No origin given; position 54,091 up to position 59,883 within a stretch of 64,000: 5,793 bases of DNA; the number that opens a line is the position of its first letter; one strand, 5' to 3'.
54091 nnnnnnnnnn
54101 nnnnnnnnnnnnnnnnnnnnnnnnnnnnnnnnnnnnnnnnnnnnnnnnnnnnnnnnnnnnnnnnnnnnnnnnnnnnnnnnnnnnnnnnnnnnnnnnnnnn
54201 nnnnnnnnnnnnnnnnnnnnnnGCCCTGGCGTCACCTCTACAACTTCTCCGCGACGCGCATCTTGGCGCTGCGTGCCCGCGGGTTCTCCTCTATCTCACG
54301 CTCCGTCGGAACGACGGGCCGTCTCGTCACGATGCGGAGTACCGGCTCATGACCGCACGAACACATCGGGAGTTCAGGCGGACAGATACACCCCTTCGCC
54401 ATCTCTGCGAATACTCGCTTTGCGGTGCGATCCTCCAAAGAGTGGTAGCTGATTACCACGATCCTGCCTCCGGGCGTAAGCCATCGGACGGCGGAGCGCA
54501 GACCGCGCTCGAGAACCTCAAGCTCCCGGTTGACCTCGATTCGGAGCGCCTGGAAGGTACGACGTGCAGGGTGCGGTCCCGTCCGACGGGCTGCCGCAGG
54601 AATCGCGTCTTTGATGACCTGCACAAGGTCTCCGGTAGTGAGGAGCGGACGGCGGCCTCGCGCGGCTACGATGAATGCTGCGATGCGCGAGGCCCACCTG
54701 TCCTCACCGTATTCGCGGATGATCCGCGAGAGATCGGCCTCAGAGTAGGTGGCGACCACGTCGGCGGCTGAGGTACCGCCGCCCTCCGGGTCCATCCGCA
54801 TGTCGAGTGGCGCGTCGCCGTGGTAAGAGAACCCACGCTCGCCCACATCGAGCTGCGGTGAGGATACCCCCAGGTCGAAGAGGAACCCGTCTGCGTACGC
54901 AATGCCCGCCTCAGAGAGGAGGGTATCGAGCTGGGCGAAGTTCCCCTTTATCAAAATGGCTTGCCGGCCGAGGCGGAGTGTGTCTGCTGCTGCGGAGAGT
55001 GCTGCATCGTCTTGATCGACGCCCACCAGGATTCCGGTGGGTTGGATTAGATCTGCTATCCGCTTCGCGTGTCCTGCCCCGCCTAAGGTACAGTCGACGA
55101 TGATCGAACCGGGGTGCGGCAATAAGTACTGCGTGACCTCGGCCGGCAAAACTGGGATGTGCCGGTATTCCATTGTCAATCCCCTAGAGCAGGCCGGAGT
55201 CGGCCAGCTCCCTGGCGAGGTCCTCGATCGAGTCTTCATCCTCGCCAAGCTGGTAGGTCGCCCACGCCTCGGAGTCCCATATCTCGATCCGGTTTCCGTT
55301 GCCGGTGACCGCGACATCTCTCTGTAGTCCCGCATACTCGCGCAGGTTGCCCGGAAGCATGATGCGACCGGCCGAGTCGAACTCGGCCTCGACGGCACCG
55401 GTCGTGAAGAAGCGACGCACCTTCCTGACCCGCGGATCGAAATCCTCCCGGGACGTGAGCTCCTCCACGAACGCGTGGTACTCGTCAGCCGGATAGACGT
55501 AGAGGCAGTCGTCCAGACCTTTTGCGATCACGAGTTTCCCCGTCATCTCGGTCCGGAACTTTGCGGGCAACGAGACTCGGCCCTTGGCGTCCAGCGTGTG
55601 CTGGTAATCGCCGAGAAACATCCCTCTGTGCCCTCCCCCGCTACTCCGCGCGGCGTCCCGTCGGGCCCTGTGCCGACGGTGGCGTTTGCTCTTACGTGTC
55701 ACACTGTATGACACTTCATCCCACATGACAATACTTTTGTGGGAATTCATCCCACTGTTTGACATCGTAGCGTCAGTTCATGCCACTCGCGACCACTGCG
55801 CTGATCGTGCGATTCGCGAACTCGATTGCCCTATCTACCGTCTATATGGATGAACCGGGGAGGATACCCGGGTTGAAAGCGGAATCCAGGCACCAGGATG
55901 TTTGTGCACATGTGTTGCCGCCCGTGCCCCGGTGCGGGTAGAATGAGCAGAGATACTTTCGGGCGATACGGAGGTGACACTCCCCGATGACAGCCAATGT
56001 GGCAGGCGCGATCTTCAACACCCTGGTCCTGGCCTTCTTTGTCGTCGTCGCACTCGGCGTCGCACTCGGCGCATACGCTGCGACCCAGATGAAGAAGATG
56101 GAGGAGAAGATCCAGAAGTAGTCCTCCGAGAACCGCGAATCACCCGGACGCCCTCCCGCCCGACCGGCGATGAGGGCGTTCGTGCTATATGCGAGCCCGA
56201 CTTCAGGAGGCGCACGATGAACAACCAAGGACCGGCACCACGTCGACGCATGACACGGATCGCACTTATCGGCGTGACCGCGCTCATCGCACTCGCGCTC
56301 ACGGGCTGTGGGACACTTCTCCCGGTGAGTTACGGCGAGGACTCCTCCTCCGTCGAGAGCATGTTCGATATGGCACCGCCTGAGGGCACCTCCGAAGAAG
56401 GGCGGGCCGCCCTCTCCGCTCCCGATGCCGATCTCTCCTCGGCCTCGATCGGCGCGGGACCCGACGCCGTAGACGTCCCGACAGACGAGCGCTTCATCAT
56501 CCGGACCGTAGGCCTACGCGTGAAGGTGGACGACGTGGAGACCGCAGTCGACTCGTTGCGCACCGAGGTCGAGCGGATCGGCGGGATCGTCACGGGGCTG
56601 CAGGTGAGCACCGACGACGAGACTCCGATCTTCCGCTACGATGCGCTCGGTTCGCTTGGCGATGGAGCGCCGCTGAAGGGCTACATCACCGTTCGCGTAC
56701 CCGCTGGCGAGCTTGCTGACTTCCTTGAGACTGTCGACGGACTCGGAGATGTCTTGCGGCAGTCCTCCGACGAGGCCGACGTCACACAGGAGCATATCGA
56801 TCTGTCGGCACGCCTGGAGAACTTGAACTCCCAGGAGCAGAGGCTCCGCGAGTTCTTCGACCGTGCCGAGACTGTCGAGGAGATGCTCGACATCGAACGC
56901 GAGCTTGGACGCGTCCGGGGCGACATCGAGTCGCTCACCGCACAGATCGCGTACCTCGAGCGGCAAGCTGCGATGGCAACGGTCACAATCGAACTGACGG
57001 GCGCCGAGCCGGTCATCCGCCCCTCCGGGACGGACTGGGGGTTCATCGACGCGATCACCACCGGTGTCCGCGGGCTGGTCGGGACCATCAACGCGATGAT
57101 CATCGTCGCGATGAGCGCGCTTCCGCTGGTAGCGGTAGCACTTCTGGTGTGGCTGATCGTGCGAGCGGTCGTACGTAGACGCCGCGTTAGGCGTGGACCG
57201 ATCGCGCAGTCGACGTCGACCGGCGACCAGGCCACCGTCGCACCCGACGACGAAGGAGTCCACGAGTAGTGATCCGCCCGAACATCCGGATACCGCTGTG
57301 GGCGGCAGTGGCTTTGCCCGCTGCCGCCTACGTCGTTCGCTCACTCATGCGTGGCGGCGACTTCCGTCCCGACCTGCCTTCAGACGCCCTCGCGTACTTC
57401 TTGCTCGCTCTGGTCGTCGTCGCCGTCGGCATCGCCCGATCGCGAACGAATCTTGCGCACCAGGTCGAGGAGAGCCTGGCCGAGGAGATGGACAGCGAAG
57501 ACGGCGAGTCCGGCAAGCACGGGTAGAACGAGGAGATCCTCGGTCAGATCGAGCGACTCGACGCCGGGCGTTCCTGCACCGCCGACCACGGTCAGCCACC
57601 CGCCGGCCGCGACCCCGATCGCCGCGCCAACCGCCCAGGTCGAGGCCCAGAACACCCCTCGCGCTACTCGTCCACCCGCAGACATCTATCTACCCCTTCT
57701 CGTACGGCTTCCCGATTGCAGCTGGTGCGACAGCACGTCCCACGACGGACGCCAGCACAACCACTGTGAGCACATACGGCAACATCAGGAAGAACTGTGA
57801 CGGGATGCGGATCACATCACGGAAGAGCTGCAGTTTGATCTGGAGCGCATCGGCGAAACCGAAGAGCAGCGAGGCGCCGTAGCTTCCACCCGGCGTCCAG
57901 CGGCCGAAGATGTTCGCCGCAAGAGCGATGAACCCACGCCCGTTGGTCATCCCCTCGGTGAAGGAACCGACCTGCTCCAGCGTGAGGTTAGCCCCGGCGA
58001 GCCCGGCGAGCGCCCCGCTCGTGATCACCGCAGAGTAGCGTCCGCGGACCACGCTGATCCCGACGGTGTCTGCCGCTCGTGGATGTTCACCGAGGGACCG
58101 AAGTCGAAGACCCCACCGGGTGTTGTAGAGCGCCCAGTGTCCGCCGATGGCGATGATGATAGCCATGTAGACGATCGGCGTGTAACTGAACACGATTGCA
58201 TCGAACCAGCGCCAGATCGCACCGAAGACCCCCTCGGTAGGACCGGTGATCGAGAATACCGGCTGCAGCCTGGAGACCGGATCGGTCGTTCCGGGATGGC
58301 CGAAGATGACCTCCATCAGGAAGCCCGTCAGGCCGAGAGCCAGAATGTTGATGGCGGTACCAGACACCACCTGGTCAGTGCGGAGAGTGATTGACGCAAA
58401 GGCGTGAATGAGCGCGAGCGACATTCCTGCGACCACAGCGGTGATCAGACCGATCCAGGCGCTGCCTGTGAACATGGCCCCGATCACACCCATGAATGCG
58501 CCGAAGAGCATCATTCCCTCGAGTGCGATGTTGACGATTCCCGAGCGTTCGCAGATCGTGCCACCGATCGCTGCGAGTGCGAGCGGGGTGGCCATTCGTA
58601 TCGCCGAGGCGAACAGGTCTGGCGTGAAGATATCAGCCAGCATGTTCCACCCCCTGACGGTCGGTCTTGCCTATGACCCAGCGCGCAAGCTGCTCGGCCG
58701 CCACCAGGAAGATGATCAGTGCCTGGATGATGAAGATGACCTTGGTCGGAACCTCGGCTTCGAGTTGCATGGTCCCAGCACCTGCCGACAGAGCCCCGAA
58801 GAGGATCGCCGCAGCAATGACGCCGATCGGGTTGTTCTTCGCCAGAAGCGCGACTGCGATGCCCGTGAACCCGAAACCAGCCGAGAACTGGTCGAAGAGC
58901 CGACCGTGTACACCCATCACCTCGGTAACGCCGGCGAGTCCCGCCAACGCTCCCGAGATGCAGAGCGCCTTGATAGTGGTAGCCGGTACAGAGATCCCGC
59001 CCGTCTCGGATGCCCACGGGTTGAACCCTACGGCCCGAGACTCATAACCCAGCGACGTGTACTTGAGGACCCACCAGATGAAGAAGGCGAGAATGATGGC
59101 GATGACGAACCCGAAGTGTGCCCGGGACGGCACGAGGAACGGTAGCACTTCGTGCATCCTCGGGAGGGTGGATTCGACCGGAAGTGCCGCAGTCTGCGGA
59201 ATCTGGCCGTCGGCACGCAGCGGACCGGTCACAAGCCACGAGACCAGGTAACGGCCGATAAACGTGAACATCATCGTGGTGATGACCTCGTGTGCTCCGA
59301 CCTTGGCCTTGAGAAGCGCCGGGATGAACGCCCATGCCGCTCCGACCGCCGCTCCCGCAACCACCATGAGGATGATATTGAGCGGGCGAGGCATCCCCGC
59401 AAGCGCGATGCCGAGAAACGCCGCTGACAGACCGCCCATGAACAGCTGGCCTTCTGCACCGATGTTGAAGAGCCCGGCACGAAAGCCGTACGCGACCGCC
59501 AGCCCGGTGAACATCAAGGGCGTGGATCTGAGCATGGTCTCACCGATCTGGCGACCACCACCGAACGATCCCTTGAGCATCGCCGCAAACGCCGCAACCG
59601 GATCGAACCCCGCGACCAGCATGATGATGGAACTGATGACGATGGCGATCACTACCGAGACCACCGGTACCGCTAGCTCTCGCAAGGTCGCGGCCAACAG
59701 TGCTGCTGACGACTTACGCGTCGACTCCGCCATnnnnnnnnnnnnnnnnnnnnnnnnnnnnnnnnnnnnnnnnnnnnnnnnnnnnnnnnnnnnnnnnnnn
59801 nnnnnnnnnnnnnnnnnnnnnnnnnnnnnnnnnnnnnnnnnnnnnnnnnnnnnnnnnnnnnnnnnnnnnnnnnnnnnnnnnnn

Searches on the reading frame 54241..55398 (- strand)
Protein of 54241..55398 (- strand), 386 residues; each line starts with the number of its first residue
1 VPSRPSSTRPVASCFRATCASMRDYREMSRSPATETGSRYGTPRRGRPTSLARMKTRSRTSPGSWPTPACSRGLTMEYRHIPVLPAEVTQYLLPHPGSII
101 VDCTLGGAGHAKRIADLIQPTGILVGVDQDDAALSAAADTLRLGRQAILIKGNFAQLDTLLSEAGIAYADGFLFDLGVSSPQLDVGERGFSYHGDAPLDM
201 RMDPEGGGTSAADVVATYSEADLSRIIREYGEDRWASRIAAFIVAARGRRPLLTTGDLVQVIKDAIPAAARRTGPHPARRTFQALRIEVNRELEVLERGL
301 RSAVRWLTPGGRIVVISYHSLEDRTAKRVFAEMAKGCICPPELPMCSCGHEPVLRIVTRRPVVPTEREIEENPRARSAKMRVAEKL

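Call 37: search_protein_families(library=pfam, proteins=[window:54241-55398:-], max_evalue=0.00001)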
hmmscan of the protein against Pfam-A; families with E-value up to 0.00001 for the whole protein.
window:54241-55398:- (386 aa): 1 family
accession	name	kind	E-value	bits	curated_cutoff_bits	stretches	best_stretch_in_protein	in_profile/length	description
PF01795.25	Methyltransf_5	-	2.5e-109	365.9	27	1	78-385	2-308/309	MraW methylase family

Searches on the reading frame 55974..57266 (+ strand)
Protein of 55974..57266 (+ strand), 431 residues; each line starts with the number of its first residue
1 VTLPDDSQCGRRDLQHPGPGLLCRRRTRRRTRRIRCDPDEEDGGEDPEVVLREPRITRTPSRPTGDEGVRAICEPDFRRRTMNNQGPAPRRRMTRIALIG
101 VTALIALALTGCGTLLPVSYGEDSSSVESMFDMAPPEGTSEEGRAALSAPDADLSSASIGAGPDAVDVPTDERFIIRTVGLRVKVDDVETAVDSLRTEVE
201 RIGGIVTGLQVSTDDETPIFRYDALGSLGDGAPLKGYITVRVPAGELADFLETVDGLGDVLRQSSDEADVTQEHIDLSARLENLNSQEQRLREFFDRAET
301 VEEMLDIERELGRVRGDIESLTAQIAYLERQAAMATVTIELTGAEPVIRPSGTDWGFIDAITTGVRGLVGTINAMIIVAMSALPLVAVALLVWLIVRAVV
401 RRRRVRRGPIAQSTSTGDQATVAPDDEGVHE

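Call 37: search_protein_families(library=pfam, proteins=[window:55974-57266:+], max_evalue=0.00001)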
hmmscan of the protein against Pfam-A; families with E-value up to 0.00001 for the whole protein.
window:55974-57266:+ (431 aa): 1 family
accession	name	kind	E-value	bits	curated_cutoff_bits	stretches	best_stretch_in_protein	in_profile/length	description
PF14257.11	DUF4349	-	5e-54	183.3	27.7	1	173-397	1-213/213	Domain of unknown function (DUF4349)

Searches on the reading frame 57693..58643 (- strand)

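Call 37: search_protein_families(library=pfam, proteins=[window:57693-58643:-], max_evalue=0.00001)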
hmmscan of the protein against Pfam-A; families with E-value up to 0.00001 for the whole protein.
window:57693-58643:- (317 aa): 1 family
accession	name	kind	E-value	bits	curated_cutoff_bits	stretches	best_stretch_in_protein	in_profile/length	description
PF02653.21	BPD_transp_2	-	1.2e-40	139.8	26.8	1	13-297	4-269/269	Branched-chain amino acid transport system / permease component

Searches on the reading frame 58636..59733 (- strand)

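Call 37: search_protein_families(library=pfam, proteins=[window:58636-59733:-], max_evalue=0.00001)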
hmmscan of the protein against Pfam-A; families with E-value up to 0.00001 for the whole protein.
window:58636-59733:- (366 aa): 1 family
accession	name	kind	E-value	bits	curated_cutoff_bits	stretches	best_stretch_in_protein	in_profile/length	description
PF02653.21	BPD_transp_2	-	4.7e-39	134.6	26.8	1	65-341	4-267/269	Branched-chain amino acid transport system / permease component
